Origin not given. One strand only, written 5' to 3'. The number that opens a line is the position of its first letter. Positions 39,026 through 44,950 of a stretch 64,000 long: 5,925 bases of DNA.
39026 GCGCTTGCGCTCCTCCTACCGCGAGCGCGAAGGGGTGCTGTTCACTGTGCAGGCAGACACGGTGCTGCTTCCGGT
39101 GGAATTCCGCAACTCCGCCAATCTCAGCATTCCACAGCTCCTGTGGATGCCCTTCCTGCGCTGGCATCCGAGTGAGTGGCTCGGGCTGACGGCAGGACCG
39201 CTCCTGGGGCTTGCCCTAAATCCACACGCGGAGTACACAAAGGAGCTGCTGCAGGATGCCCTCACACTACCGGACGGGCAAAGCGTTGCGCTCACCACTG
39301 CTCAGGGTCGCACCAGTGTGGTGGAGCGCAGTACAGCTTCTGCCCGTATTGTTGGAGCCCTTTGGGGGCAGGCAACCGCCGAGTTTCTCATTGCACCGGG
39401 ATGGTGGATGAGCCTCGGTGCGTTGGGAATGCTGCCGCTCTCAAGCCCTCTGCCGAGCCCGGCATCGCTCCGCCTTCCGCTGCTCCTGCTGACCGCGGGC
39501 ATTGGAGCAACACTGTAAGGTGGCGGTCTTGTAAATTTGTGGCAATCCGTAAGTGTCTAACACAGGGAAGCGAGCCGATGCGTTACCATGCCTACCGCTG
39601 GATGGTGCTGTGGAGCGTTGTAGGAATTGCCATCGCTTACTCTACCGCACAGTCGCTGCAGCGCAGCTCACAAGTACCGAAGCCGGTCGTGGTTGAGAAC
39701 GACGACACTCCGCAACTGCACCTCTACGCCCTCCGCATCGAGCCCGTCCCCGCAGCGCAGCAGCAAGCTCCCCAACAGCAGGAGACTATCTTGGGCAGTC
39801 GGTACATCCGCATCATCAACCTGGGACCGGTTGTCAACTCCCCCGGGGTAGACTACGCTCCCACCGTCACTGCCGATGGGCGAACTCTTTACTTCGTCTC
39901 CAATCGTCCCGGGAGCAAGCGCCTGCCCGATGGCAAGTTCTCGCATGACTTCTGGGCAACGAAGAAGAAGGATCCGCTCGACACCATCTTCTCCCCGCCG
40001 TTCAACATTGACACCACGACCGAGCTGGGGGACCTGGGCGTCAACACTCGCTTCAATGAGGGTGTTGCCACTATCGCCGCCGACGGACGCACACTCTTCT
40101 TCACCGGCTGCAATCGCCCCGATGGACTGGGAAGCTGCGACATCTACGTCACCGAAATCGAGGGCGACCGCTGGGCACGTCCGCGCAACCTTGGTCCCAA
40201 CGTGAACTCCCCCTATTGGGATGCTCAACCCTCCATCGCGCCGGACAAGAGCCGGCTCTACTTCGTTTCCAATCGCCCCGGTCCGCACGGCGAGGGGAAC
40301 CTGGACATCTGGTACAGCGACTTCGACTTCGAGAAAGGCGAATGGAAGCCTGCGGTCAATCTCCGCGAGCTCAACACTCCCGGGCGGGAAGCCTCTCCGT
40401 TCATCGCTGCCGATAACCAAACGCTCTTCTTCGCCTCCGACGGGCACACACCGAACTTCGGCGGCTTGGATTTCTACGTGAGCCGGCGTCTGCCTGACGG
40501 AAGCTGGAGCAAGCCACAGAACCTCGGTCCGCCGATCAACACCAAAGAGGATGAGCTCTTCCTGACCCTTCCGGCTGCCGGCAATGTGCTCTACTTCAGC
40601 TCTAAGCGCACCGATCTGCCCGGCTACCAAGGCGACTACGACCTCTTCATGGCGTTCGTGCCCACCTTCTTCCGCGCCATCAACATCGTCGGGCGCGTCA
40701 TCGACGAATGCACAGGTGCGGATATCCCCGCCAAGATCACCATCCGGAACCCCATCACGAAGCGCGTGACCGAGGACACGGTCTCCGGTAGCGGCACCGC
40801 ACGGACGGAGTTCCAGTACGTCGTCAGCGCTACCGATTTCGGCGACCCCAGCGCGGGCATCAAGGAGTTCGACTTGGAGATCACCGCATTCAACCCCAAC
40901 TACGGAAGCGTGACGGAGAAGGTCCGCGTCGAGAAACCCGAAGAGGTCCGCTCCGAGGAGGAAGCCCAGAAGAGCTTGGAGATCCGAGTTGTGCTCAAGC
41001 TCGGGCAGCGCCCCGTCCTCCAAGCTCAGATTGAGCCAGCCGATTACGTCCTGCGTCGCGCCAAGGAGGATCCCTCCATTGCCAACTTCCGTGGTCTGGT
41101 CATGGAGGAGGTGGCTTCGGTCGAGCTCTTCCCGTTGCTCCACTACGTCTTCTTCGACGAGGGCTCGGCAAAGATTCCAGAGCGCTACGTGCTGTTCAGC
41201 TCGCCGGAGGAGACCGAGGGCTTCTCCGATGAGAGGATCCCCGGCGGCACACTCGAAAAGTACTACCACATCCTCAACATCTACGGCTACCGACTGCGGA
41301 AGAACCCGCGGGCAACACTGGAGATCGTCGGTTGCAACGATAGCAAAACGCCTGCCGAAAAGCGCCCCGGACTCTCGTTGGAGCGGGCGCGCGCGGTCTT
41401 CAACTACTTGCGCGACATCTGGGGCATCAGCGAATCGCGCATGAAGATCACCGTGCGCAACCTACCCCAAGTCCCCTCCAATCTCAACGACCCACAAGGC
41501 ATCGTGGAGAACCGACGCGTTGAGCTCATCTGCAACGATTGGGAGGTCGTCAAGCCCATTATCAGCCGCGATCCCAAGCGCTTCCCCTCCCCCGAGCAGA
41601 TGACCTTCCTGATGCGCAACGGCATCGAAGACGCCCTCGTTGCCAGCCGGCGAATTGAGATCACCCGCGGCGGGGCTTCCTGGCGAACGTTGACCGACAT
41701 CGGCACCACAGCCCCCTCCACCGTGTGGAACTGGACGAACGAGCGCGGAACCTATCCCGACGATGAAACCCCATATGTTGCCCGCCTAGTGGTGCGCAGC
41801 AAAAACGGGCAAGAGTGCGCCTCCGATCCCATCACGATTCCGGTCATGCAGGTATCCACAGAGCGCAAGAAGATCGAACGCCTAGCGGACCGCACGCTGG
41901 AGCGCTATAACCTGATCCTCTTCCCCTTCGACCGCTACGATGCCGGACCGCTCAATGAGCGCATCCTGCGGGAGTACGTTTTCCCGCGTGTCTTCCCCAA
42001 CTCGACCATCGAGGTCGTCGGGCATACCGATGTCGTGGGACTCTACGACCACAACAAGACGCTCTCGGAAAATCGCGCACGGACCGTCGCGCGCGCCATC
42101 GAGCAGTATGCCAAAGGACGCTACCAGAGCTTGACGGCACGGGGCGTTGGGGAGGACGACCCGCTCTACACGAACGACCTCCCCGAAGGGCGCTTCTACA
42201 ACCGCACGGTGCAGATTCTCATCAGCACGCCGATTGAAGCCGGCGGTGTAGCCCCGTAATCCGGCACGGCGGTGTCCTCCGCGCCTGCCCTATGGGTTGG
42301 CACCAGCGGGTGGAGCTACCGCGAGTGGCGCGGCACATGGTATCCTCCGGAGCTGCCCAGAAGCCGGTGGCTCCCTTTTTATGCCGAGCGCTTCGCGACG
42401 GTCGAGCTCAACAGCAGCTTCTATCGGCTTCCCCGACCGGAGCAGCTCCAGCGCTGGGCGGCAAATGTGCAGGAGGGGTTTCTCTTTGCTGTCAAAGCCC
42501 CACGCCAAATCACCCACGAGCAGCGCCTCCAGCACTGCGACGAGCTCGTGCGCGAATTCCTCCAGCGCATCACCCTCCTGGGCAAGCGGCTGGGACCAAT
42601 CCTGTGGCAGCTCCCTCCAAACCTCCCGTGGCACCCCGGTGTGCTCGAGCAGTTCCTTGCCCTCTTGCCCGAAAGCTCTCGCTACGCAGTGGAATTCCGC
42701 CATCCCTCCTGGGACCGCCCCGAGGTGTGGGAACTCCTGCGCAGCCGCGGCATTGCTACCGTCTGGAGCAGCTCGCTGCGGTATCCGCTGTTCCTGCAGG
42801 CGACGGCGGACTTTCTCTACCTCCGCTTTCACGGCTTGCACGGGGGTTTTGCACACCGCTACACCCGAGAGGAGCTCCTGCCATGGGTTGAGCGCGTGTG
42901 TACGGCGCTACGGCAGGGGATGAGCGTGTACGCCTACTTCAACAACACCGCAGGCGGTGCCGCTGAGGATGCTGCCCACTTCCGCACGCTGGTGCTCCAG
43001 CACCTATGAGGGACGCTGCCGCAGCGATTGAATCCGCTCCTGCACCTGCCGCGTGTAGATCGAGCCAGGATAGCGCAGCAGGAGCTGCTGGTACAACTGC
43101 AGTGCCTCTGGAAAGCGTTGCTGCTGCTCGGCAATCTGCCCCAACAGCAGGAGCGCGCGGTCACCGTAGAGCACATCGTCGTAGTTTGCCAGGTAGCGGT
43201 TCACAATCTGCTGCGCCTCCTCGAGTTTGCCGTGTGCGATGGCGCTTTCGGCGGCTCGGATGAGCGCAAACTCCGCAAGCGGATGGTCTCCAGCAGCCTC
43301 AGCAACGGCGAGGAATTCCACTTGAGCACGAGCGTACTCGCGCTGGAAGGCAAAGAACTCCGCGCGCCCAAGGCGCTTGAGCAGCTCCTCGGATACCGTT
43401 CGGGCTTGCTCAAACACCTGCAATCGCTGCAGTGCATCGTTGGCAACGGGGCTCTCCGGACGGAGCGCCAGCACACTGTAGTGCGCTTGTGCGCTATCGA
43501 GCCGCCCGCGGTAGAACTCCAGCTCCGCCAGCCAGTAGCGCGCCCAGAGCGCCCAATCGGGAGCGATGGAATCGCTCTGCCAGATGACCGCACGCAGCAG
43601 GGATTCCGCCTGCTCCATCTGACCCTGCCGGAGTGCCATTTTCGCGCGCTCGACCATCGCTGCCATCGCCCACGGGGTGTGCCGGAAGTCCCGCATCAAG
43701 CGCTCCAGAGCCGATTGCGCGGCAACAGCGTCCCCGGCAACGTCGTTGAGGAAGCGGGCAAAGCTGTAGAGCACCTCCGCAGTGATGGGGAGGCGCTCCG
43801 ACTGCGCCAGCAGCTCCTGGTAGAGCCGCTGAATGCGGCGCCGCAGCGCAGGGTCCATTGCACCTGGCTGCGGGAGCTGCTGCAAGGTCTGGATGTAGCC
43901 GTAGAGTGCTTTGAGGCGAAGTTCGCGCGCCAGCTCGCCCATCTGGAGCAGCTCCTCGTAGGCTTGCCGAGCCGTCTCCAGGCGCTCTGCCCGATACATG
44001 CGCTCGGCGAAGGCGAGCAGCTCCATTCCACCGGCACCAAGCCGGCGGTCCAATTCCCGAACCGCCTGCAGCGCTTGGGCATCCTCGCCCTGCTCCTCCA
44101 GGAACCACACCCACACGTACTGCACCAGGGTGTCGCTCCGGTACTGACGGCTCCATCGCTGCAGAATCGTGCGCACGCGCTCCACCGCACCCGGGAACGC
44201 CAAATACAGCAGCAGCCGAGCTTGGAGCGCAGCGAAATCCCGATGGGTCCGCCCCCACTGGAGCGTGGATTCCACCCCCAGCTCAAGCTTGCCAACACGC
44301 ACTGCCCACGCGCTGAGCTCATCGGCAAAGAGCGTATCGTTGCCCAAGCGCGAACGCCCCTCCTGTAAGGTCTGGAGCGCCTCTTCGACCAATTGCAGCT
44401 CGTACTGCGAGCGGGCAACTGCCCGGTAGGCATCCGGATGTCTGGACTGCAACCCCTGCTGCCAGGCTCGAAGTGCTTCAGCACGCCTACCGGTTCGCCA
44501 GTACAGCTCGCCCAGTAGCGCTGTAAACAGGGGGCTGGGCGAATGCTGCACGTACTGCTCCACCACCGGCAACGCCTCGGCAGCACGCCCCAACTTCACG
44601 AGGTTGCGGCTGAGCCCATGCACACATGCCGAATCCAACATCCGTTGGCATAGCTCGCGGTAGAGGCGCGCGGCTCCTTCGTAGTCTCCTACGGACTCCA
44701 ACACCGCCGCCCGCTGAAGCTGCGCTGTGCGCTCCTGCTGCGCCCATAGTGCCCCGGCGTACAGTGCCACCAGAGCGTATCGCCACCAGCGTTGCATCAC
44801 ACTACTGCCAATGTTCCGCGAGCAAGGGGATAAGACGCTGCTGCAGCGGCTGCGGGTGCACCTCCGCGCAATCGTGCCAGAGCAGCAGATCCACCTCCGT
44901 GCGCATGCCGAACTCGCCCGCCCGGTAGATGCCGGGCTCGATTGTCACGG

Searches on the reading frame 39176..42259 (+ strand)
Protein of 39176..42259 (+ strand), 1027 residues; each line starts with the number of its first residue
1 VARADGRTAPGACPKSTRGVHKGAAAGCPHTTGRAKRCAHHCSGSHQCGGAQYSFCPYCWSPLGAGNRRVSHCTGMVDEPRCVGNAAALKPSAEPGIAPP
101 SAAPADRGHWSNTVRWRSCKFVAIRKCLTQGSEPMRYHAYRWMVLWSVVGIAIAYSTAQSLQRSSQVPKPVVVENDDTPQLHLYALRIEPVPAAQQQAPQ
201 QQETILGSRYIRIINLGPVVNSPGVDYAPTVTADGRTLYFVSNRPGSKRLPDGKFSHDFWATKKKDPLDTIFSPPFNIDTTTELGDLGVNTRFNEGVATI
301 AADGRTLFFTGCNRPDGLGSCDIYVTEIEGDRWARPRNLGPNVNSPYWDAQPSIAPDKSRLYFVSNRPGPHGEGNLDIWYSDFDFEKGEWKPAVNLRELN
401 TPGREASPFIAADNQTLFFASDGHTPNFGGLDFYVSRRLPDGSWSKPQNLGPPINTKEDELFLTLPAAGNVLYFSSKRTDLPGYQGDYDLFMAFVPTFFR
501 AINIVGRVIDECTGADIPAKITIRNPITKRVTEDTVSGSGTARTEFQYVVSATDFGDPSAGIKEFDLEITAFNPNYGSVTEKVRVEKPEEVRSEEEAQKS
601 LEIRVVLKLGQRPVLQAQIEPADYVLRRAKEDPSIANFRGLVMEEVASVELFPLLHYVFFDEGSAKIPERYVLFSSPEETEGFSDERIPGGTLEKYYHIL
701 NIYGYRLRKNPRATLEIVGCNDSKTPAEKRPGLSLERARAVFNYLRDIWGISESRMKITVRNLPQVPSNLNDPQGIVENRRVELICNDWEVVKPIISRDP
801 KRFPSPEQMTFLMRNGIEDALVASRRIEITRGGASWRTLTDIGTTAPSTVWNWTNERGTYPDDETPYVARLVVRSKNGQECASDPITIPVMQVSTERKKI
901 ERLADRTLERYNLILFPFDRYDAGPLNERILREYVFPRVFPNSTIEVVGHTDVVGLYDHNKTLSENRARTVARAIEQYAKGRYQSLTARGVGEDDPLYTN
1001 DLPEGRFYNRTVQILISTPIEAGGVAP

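Call 61: search_protein_families(library=pfam, proteins=[window:39176-42259:+], max_evalue=0.000001)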
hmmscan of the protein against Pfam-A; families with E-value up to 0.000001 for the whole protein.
window:39176-42259:+ (1027 aa): 2 families
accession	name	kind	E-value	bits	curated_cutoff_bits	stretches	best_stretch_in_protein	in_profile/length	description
PF07676.18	PD40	-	7.5e-30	102.7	20.9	1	216-248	1-34/38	WD40-like Beta Propeller Repeat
PF00691.25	OmpA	-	2.7e-16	60.1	27.2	1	942-1010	31-98/98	OmpA family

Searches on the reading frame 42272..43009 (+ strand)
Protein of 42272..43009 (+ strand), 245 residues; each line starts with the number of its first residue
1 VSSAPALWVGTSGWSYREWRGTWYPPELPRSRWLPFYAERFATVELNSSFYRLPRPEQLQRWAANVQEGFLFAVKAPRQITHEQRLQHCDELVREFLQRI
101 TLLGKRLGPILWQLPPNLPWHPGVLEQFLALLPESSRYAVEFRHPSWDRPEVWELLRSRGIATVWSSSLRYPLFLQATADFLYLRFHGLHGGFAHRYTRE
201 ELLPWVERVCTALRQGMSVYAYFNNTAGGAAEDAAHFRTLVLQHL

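Call 61: search_protein_families(library=pfam, proteins=[window:42272-43009:+], max_evalue=0.000001)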
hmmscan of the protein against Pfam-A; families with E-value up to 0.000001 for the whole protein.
window:42272-43009:+ (245 aa): 1 family
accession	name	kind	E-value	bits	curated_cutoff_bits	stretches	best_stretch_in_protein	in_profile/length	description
PF01904.24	DUF72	-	8.9e-71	238.8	25.3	1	24-237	1-214/217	Protein of unknown function DUF72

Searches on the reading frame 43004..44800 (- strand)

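Call 61: search_protein_families(library=pfam, proteins=[window:43004-44800:-], max_evalue=0.000001)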
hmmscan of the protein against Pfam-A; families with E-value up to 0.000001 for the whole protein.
window:43004-44800:- (598 aa): 6 families
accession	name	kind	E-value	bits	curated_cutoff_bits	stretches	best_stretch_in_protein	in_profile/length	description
PF14559.12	TPR_19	-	4.2e-14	53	25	0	355-405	4-51/68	Tetratricopeptide repeat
PF13432.12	TPR_16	-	3.7e-13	50.1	32.7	1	516-580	3-64/65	Tetratricopeptide repeat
PF13428.12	TPR_14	-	2.4e-12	46.7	23.5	0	548-581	2-35/44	Tetratricopeptide repeat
PF09976.15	TPR_21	-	6.9e-12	45.9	25.5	0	352-439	51-134/193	Tetratricopeptide repeat-like domain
PF13174.12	TPR_6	-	8.9e-11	42.2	26.3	0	549-580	2-33/33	Tetratricopeptide repeat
PF07719.23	TPR_2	-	2e-10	40.4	27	0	548-579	2-33/34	Tetratricopeptide repeat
